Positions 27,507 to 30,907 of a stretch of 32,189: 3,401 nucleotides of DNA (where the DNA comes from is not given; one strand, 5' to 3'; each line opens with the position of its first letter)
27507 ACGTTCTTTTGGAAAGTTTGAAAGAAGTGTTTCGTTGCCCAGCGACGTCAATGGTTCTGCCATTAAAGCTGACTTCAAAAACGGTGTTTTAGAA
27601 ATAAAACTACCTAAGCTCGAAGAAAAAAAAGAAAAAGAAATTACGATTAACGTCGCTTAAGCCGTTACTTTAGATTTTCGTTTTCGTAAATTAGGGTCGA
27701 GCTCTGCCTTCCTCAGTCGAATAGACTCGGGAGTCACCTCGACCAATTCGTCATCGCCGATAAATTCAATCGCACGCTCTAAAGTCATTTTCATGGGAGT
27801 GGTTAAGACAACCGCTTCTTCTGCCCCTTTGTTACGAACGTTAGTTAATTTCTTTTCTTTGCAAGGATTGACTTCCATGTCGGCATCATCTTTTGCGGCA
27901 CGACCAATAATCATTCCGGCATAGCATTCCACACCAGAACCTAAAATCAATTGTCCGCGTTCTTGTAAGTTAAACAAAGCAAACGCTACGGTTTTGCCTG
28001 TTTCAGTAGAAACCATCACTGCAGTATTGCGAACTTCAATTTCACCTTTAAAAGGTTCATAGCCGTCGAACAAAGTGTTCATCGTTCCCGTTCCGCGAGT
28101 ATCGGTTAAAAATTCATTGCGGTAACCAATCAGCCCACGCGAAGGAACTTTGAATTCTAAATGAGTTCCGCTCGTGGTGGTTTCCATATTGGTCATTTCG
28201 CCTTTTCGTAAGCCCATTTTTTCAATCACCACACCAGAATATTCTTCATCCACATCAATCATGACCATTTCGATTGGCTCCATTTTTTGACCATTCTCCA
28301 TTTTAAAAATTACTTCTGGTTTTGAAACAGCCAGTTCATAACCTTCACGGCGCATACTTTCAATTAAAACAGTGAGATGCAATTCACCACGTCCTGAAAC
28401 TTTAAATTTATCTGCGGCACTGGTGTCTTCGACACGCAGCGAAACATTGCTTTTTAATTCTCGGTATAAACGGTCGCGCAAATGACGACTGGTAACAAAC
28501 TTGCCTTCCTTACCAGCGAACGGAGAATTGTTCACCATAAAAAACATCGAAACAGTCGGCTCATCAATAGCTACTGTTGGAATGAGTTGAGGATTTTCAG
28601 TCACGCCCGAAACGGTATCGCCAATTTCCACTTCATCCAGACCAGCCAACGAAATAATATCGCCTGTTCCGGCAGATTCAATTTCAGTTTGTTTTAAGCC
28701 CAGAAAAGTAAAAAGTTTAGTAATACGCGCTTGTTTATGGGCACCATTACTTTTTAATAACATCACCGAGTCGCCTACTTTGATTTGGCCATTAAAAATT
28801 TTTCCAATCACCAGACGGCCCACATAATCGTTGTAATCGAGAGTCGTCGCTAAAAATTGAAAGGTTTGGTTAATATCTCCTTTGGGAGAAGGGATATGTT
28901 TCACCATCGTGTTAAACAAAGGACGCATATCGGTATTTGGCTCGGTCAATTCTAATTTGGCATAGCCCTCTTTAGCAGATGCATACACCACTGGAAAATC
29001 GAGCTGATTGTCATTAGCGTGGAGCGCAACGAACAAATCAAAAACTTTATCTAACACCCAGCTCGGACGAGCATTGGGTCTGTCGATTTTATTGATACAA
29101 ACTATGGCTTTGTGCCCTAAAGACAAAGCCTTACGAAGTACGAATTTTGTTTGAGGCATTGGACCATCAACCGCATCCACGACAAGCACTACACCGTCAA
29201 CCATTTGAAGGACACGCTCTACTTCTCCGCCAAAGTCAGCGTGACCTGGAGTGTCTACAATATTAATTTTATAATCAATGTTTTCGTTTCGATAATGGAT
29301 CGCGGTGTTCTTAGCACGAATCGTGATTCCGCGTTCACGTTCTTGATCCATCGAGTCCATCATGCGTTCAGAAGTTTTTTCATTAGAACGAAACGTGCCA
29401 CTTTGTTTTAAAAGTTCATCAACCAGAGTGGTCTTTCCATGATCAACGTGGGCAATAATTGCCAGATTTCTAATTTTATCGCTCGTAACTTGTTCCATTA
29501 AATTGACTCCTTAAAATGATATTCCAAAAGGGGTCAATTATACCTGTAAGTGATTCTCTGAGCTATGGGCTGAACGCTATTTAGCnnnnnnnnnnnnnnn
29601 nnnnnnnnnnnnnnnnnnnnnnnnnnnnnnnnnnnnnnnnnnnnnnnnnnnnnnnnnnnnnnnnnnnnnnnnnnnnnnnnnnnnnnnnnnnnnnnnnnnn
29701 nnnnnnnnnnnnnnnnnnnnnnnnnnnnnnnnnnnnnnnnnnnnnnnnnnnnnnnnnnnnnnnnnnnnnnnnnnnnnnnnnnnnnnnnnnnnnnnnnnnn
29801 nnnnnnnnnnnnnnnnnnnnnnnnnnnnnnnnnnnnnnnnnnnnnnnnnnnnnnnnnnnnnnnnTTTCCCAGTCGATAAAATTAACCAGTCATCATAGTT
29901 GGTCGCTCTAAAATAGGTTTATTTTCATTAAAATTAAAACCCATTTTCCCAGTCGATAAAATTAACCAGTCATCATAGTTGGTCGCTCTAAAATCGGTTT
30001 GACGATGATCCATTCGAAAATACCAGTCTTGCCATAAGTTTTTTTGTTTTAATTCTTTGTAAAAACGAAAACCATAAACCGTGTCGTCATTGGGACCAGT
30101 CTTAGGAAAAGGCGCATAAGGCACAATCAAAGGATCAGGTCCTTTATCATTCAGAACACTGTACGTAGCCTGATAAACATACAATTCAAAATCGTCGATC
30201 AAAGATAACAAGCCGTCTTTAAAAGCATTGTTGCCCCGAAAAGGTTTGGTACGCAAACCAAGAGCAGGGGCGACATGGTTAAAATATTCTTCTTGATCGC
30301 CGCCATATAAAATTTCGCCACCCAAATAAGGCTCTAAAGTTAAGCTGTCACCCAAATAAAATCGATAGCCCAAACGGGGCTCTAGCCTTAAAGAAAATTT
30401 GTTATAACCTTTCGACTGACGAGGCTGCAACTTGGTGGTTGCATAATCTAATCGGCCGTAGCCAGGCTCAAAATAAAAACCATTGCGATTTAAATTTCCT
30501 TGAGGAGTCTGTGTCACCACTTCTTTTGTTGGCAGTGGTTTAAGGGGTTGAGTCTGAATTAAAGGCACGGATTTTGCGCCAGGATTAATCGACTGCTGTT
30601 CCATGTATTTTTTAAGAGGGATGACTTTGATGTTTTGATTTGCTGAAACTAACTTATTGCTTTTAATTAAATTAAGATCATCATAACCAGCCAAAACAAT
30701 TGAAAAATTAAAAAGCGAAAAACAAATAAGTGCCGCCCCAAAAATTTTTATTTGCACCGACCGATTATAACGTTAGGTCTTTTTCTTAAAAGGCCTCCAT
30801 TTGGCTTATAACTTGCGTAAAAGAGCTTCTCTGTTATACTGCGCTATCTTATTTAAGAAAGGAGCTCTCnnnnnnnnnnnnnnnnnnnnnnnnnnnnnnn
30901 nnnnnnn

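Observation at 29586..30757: Exact 80-bp tandem duplication splits an outer-membrane-type gene in two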

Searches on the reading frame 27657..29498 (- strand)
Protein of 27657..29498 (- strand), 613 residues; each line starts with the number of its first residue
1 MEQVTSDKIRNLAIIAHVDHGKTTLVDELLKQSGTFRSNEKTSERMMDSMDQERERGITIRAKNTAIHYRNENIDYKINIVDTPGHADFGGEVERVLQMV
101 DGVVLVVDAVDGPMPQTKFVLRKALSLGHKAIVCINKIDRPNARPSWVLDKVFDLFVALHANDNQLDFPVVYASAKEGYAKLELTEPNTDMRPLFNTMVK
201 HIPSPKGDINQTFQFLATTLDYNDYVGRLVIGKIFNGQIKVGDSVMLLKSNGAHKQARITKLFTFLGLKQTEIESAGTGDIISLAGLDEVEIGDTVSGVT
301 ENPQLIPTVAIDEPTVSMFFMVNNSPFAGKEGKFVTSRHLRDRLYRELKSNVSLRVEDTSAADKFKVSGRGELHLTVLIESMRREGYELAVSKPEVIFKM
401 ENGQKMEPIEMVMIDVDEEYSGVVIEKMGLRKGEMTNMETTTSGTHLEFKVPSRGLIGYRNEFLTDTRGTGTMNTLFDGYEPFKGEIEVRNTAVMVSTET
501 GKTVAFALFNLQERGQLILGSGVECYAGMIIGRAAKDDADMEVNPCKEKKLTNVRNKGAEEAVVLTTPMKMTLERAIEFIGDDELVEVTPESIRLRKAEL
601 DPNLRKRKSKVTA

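Call 9: search_protein_families(library=ncbifam, proteins=[window:27657-29498:-], max_evalue=1)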
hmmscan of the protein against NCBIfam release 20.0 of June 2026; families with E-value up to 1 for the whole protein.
window:27657-29498:- (613 aa): 37 families (the best 25 are shown)
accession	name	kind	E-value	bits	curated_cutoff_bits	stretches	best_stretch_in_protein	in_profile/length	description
TIGR01394.1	TypA_BipA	equivalog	2.5e-277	921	757.3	1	9-607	1-594/594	translational GTPase TypA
NF007583.0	PRK10218.1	equivalog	3.6e-229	761.8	1260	1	7-610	3-602/607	ribosome-dependent GTPase TypA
TIGR01393.1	lepA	equivalog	1.2e-62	212.2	533.9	1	8-404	2-377/595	translation elongation factor 4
TIGR00490.1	aEF-2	equivalog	1.9e-62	211.4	738.45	3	6-143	16-153/720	elongation factor EF-2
TIGR00484.1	EF-G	equivalog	1.1e-58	199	659.4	3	4-171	5-167/691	elongation factor G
NF009381.0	PRK12740.1-5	subfamily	1.9e-52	178.6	583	3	1-155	1-153/692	elongation factor G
NF012153.1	tet_protect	equivalog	4.1e-48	164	775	3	11-152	2-141/614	tetracycline resistance ribosomal protection protein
NF009891.0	PRK13351.1-1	equivalog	4.3e-45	154.5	597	3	1-155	1-153/681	elongation factor G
NF009377.1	PRK12740.1-1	equivalog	1.2e-38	133.1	890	3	5-148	9-150/700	elongation factor G-like protein EF-G2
NF000120.3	47473_otr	exception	2.1e-36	125.7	900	2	11-153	4-144/608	tetracycline resistance ribosomal protection protein Otr(A)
NF009379.0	PRK12740.1-3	equivalog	3.6e-34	118.4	513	2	6-150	5-147/674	elongation factor G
NF033148.1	tet_protect_M_W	exception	3.3e-33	114.9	1100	2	8-143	2-135/639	TetM/TetW/TetO/TetS family tetracycline resistance ribosomal protection protein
NF001964.0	PRK00741.1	equivalog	3.9e-32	111.4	473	2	7-171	10-173/529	peptide chain release factor 3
NF012154.0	tet_protect_Q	exception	5.5e-30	104.2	1425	1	9-142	3-134/638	tetracycline resistance ribosomal protection protein Tet(Q)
NF009373.0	PRK12736.1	subfamily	2.5e-29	102.3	452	1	10-288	13-283/394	elongation factor Tu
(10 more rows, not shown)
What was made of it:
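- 27657..29498 (-): typA/bipA, the conserved downstream neighbour. It was used as a synteny anchor. TIGR01394, 921 bits against a cutoff of 757 (call 9).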

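Call 22: find_related_loci(query=window:27657-29498:-, collection=genome_contigs, flank=4000)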
Query window:27657-29498:- (613 aa) in genome_contigs; peptide patterns used: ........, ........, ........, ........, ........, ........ (x = any residue, [..] = any of these).
599 stretches matched a pattern (row limit reached: there are more); 562 encode a relative of the query (tblastn E <= 1e-3); the best 80 are kept; 80 distinct loci.
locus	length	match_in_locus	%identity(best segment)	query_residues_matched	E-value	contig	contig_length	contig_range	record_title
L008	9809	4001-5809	57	2-610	0e+0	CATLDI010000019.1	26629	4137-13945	MAG TPA_asm: uncultured Clostridiaceae bacterium isolate MGG12156_1680015467 genome assembly, contig: ERR3199681_2135, w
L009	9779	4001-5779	58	3-601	0e+0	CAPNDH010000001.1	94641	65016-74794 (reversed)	MAG TPA_asm: uncultured Clostridia bacterium isolate MGBC165436 genome assembly, contig: MGBC165436.1, whole genome shot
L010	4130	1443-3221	58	3-601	0e+0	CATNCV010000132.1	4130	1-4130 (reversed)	MAG TPA_asm: uncultured Clostridiaceae bacterium isolate MGG23553_1680015481 genome assembly, contig: SRR10120763_1516,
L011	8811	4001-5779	58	3-601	0e+0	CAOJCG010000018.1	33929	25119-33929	MAG TPA_asm: uncultured Clostridiaceae bacterium isolate SRR13428083_bin.1_metawrap_v1.3_MAG genome assembly, contig: NO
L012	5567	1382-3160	58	3-601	0e+0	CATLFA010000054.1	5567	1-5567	MAG TPA_asm: uncultured Clostridiaceae bacterium isolate MGG08105_1680015421 genome assembly, contig: ERR3199605_8034, w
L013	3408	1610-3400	59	9-610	0e+0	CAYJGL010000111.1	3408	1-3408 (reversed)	MAG TPA_asm: uncultured Clostridium sp. isolate ERP123703_co3_168 genome assembly, contig: NODE_28847_length_3408_cov_19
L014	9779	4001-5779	58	3-601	0e+0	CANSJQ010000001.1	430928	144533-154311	MAG TPA_asm: uncultured Clostridiaceae bacterium isolate SRR15730525_bin.6_metawrap_v1.3_MAG genome assembly, contig: NO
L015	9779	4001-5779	58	3-601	0e+0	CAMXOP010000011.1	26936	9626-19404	MAG TPA_asm: uncultured Clostridiaceae bacterium isolate SRR14920970_bin.18_metawrap_v1.3_MAG genome assembly, contig: N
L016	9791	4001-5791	58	9-610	0e+0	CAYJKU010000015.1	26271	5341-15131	MAG TPA_asm: uncultured Clostridium sp. isolate ERP123703_co4_3 genome assembly, contig: NODE_818_length_26271_cov_13.30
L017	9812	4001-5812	57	2-610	0e+0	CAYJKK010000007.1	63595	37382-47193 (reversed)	MAG TPA_asm: uncultured Clostridium sp. isolate ERP123703_co4_88 genome assembly, contig: NODE_135_length_63595_cov_19.9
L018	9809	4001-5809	58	3-610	0e+0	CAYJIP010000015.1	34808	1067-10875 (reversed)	MAG TPA_asm: uncultured Clostridium sp. isolate ERP123703_co2_201 genome assembly, contig: NODE_667_length_34808_cov_36.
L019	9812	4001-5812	57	2-610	0e+0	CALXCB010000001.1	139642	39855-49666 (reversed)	MAG: uncultured Clostridia bacterium isolate BRZ_FC__bin48 genome assembly, contig: BRZ_FC__NODE_150_length_139642_cov_6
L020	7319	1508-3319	58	2-610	0e+0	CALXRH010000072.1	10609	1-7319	MAG: uncultured Clostridia bacterium isolate E40__bin214 genome assembly, contig: E40__k127_1881499, whole genome shotgu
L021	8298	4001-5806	57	4-610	0e+0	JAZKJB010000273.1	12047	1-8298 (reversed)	MAG: Bdellovibrionota bacterium isolate ADI_DC_SW_02_SPN_11032020-bin079_1 DCSW02SPN_B079_1_000000000273, whole genome s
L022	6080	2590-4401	57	2-610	0e+0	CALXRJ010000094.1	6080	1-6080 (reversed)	MAG: uncultured Clostridia bacterium isolate E0_DP__bin18 genome assembly, contig: E0_DP__k127_4081306, whole genome sho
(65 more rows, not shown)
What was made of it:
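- Tried and rejected: Genome collection, BipA (call 22).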

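Call 23: find_encoding_contigs(protein=window:27657-29498:-, flank=10000, max_places=10)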
Protein window:27657-29498:- (613 aa): 2 contigs read that carry it; 2 places shown.
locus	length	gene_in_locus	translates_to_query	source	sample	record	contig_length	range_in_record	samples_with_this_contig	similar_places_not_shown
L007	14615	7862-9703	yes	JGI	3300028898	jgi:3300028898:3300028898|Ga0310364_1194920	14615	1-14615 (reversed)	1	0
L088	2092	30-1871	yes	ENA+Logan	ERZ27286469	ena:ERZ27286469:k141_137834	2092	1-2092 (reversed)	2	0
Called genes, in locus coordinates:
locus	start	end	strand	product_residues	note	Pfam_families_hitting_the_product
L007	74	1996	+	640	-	PF00662:Proton_antipo_N, PF00361:Proton_antipo_M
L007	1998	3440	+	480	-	PF00361:Proton_antipo_M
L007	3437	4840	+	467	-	PF00361:Proton_antipo_M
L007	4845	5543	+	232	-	PF00535:Glycos_transf_2, PF13641:Glyco_tranf_2_3, PF13632:Glyco_trans_2_3 (weak)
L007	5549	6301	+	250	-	-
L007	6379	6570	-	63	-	-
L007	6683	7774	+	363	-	-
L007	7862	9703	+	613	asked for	PF00009:GTP_EFTU, PF03144:GTP_EFTU_D2, PF22042:EF-G_D2, PF00679:EFG_C, PF21018:BipA_C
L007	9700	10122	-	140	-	PF00011:HSP20, PF17886:ArsA_HSP20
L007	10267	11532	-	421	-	PF16980:CitMHS_2, PF03600:CitMHS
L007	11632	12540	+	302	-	PF14622:Ribonucleas_3_3, PF00636:Ribonuclease_3 (weak)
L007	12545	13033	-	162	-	-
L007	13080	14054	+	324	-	PF02543:Carbam_trans_N (faint), PF00814:TsaD, PF22521:HypF_C_2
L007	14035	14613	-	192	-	?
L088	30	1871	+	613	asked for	PF00009:GTP_EFTU, PF03144:GTP_EFTU_D2, PF22042:EF-G_D2, PF00679:EFG_C, PF21018:BipA_C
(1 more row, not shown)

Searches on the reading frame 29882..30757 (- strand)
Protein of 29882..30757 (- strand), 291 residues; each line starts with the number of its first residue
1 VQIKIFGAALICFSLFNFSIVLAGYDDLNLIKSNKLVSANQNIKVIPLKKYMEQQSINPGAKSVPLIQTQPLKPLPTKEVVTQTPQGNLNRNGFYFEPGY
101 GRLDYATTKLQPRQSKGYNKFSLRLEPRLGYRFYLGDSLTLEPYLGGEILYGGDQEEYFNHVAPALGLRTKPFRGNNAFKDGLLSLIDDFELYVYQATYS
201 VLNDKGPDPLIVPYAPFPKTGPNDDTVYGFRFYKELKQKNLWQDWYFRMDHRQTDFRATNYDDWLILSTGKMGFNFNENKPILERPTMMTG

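Call 13: list_cluster_members(proteins=[P0001, window:29882-30757:-, window:29586-29864:-, window:27657-29498:-])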
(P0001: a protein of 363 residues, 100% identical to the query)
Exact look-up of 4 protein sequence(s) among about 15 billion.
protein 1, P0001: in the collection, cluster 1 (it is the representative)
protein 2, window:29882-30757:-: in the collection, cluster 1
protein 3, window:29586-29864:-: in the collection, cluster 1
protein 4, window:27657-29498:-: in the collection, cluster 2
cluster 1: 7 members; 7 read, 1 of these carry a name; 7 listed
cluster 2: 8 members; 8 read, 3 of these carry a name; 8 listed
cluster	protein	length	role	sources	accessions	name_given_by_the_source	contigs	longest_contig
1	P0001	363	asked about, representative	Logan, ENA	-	-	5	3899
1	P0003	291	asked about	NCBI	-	-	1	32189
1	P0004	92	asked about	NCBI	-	-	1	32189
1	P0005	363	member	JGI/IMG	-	hypothetical protein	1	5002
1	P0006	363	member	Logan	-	-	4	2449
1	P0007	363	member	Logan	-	-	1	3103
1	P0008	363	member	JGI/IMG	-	-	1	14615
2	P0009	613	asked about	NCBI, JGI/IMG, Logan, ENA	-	-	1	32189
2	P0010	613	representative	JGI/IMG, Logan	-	-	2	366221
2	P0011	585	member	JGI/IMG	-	GTP-binding protein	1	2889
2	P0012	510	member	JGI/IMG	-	-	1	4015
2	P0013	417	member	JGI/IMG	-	GTP-binding protein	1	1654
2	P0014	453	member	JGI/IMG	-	GTP-binding protein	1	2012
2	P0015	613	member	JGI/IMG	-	-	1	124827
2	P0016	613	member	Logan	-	-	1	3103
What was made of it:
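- They occur on only one contig, of 32189 nt, which is this window (call 13).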

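Call 16: find_encoding_contigs(protein=P0008, flank=10000, max_places=4)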
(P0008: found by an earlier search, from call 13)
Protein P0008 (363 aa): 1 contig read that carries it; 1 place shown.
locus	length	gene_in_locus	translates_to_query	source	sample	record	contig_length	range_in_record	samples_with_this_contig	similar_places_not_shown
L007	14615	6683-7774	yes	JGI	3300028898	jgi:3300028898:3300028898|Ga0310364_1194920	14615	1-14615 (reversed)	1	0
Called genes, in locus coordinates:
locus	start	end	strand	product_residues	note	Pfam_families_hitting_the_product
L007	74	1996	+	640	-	PF00662:Proton_antipo_N, PF00361:Proton_antipo_M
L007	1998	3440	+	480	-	PF00361:Proton_antipo_M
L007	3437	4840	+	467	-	PF00361:Proton_antipo_M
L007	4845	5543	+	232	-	PF00535:Glycos_transf_2, PF13641:Glyco_tranf_2_3, PF13632:Glyco_trans_2_3 (weak)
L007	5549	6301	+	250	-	-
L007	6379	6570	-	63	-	-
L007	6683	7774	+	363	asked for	-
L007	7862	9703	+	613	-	PF00009:GTP_EFTU, PF03144:GTP_EFTU_D2, PF22042:EF-G_D2, PF00679:EFG_C, PF21018:BipA_C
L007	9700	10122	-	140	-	PF00011:HSP20, PF17886:ArsA_HSP20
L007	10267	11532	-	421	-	PF16980:CitMHS_2, PF03600:CitMHS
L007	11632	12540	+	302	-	PF14622:Ribonucleas_3_3, PF00636:Ribonuclease_3 (weak)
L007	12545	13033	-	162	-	-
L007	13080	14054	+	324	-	PF02543:Carbam_trans_N (faint), PF00814:TsaD, PF22521:HypF_C_2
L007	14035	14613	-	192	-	?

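Call 24: find_encoding_contigs(protein=P0010, flank=6000, max_places=4)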
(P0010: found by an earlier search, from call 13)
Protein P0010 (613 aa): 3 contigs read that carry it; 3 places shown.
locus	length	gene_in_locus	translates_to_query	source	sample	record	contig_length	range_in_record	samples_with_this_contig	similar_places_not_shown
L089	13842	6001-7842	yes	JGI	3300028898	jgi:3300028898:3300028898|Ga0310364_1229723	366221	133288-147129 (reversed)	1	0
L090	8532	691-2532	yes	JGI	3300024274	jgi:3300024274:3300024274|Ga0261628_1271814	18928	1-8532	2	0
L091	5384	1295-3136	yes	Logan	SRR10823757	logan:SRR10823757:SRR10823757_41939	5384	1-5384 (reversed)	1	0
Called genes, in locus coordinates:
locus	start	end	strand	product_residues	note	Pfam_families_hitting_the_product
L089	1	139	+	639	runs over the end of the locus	PF00662:Proton_antipo_N, PF00361:Proton_antipo_M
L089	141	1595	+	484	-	PF00361:Proton_antipo_M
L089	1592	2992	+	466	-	PF00361:Proton_antipo_M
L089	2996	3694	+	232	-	PF00535:Glycos_transf_2, PF13641:Glyco_tranf_2_3, PF13632:Glyco_trans_2_3 (weak)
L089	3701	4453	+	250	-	-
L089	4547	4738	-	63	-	-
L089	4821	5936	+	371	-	-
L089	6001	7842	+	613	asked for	PF00009:GTP_EFTU, PF03144:GTP_EFTU_D2, PF22042:EF-G_D2, PF00679:EFG_C, PF21018:BipA_C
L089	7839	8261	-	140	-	PF00011:HSP20, PF17886:ArsA_HSP20 (weak)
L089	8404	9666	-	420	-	PF16980:CitMHS_2, PF03600:CitMHS (weak)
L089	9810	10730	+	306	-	PF14622:Ribonucleas_3_3 (weak)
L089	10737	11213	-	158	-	-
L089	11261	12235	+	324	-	PF02543:Carbam_trans_N (faint), PF00814:TsaD, PF22521:HypF_C_2 (weak)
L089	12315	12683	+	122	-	-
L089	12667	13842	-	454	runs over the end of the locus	PF00309:Sigma54_AID (weak), PF04963:Sigma54_CBD, PF04552:Sigma54_DBD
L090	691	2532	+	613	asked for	PF00009:GTP_EFTU, PF03144:GTP_EFTU_D2, PF22042:EF-G_D2, PF00679:EFG_C, PF21018:BipA_C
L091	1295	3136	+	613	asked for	PF00009:GTP_EFTU, PF03144:GTP_EFTU_D2, PF22042:EF-G_D2, PF00679:EFG_C, PF21018:BipA_C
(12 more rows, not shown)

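Call 25: find_encoding_contigs(protein=P0015, flank=6000, max_places=4)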
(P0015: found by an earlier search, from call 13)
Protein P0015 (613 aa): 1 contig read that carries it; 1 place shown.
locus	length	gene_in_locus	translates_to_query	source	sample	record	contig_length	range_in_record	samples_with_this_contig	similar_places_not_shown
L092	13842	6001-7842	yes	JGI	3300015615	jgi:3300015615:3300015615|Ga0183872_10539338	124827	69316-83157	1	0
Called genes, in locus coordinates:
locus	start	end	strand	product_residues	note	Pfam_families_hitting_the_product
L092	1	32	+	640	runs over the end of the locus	PF00662:Proton_antipo_N, PF00361:Proton_antipo_M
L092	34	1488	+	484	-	PF00361:Proton_antipo_M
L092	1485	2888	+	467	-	PF00361:Proton_antipo_M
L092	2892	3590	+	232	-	PF00535:Glycos_transf_2, PF13641:Glyco_tranf_2_3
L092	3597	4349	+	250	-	-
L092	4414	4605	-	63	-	-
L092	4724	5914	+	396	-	-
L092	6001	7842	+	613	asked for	PF00009:GTP_EFTU, PF03144:GTP_EFTU_D2, PF22042:EF-G_D2, PF00679:EFG_C, PF21018:BipA_C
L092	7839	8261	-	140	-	PF00011:HSP20, PF17886:ArsA_HSP20 (weak)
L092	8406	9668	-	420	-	PF03600:CitMHS (weak), PF16980:CitMHS_2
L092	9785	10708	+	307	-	PF14622:Ribonucleas_3_3 (weak)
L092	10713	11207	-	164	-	-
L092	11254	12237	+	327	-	PF02543:Carbam_trans_N (faint), PF00814:TsaD, PF22521:HypF_C_2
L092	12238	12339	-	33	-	-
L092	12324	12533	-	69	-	-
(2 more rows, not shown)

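Call 56: find_encoding_contigs(protein=P0006, flank=3000, max_places=6)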
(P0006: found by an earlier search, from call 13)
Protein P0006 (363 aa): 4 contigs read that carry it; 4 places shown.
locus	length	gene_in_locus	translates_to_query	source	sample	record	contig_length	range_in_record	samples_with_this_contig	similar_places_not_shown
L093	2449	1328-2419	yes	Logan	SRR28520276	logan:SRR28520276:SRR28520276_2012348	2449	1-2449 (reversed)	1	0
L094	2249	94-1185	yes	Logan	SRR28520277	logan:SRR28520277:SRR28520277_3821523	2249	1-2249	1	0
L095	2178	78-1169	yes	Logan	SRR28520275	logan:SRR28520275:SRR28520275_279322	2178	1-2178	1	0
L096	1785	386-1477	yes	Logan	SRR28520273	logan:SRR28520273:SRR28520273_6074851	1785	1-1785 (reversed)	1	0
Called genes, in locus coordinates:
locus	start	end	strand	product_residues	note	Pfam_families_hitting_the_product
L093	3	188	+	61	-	?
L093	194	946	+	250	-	-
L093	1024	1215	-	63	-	-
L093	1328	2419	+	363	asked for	-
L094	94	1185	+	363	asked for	-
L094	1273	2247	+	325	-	?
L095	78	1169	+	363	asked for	-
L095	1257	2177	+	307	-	?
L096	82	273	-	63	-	-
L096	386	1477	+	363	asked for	-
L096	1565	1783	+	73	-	?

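Call 57: find_encoding_contigs(protein=P0007, flank=3000, max_places=4)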
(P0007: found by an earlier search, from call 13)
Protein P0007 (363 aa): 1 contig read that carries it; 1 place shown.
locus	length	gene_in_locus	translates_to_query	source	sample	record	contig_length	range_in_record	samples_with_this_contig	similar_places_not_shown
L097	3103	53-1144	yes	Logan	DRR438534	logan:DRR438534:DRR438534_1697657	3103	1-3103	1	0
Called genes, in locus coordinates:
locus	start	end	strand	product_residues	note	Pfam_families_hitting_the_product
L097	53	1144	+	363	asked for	-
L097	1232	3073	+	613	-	PF00009:GTP_EFTU, PF03144:GTP_EFTU_D2, PF22042:EF-G_D2, PF00679:EFG_C, PF21018:BipA_C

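Call 58: find_encoding_contigs(protein=P0005, flank=3000, max_places=4)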
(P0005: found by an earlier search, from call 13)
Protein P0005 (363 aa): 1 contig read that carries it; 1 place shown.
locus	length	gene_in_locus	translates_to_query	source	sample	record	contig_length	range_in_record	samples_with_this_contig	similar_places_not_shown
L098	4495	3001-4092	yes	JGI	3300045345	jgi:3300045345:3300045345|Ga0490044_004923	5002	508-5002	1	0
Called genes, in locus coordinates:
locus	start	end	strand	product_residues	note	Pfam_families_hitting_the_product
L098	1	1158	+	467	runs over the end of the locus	PF00361:Proton_antipo_M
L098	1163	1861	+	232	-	PF00535:Glycos_transf_2, PF13641:Glyco_tranf_2_3, PF13632:Glyco_trans_2_3 (weak)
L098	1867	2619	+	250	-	-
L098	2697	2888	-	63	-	-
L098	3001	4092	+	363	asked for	-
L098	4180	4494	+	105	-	?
